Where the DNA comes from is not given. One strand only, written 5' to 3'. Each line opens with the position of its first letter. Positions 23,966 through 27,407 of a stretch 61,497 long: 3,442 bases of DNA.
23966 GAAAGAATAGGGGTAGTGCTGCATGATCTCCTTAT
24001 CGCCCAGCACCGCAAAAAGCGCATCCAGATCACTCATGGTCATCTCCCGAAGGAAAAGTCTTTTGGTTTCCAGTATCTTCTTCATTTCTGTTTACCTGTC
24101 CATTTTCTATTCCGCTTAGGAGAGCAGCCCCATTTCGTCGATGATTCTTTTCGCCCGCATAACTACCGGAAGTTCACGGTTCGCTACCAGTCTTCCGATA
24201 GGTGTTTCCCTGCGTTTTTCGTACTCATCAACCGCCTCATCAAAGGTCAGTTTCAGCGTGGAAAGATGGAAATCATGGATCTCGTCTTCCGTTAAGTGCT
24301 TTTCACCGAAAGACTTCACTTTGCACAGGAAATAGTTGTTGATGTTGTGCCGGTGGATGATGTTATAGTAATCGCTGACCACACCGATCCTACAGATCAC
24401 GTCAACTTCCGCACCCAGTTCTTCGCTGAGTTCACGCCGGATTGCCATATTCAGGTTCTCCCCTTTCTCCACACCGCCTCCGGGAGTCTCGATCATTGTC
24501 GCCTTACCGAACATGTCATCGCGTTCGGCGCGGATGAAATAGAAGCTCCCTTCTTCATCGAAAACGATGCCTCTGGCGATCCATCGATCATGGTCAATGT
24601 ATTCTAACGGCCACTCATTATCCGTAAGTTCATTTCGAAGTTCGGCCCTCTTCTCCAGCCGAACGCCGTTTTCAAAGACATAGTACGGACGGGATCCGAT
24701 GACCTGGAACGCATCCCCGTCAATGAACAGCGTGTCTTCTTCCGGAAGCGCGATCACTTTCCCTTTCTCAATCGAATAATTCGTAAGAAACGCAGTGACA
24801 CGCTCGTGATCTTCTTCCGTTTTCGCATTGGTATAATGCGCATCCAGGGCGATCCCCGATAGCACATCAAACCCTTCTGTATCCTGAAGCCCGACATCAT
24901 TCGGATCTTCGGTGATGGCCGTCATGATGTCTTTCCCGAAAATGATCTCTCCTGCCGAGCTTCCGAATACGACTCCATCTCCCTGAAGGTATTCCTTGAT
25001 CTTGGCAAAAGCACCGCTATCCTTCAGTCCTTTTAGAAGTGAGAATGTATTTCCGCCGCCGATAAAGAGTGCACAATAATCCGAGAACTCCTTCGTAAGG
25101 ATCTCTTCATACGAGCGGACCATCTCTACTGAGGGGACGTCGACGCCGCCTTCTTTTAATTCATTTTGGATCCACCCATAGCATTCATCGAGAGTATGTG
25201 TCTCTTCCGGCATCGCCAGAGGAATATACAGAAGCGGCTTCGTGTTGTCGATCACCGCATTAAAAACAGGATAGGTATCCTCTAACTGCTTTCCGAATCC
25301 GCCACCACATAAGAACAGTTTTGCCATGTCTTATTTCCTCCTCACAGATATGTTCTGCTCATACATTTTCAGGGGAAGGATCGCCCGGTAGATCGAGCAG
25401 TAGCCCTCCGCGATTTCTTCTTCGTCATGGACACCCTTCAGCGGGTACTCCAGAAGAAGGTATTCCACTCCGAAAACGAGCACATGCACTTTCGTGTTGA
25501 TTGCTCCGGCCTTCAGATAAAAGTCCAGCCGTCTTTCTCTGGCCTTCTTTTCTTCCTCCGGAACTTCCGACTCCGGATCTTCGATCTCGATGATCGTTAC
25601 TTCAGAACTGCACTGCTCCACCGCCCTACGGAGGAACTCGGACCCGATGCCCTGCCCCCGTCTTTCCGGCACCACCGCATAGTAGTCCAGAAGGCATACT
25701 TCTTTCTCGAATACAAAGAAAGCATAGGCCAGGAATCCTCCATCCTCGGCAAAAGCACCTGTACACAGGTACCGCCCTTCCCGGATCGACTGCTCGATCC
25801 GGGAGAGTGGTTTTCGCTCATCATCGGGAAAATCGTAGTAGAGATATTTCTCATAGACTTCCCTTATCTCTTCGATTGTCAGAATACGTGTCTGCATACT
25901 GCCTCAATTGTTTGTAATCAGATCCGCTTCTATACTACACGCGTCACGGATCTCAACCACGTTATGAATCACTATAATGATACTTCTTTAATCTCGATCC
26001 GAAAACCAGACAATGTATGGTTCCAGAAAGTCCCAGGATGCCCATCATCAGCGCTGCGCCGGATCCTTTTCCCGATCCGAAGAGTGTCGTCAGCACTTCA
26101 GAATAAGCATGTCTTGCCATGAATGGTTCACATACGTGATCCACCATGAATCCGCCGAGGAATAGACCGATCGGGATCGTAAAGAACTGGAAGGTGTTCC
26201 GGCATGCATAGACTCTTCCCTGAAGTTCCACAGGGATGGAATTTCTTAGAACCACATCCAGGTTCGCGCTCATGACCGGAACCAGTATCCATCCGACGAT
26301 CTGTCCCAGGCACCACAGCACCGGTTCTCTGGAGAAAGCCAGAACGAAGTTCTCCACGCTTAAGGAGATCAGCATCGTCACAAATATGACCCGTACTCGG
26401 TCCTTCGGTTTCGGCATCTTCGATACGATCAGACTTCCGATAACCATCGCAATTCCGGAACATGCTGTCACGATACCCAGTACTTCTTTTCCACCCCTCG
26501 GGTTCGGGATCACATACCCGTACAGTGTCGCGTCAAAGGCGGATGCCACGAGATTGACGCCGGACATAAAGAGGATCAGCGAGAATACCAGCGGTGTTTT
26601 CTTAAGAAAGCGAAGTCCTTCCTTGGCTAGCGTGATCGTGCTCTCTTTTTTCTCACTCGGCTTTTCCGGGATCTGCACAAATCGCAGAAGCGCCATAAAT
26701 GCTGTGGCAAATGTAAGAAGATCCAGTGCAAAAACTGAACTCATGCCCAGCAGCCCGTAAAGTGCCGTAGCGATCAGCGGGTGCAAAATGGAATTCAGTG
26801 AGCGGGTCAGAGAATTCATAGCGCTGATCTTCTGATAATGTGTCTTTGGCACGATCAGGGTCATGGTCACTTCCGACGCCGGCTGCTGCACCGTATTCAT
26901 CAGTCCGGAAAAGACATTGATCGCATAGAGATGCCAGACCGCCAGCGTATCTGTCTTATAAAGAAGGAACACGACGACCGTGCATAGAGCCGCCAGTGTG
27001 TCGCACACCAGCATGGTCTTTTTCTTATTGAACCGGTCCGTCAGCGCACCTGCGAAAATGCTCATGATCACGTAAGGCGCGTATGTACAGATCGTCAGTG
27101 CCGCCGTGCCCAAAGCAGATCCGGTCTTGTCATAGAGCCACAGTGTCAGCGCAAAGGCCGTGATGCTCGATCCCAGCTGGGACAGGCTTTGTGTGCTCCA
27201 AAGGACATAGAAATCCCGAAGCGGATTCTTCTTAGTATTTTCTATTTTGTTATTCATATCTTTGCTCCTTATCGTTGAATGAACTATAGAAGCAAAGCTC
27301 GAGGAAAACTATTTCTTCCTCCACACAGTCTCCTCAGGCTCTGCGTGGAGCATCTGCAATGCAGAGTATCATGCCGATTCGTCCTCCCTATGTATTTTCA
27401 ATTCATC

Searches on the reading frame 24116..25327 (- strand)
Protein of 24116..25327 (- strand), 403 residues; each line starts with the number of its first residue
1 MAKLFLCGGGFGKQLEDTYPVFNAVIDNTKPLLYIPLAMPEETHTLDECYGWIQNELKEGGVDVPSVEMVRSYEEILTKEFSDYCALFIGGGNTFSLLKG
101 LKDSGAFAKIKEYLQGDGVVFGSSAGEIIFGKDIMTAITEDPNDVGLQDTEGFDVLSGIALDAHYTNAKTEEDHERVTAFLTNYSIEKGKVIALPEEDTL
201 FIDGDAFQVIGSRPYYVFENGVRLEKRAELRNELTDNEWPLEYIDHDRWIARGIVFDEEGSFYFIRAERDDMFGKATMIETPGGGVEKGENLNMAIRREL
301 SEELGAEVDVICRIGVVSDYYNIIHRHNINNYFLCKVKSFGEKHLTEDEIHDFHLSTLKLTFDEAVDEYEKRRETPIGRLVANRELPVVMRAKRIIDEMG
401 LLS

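Call 73: search_protein_families(library=pfam, max_evalue=0.00001, proteins=[window:24116-25327:-])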
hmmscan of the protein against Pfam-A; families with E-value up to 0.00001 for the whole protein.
window:24116-25327:- (403 aa): 2 families
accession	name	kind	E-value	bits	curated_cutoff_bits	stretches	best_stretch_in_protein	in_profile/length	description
PF03575.23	Peptidase_S51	-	3.5e-25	89.3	23.9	1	5-210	2-206/206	Peptidase family S51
PF00293.34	NUDIX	-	3.2e-10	40.6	21.1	1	252-354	7-111/134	NUDIX domain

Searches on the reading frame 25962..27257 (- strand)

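Call 73: search_protein_families(library=pfam, max_evalue=0.00001, proteins=[window:25962-27257:-])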
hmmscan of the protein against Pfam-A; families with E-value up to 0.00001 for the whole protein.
window:25962-27257:- (431 aa): 2 families
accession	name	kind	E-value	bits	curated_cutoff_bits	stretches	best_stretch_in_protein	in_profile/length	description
PF07690.21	MFS_1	-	2.4e-30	106.1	33.4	2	19-280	1-260/347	Major Facilitator Superfamily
PF05977.19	MFS_3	-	4.8e-27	95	27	1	16-375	12-370/524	Transmembrane secretion effector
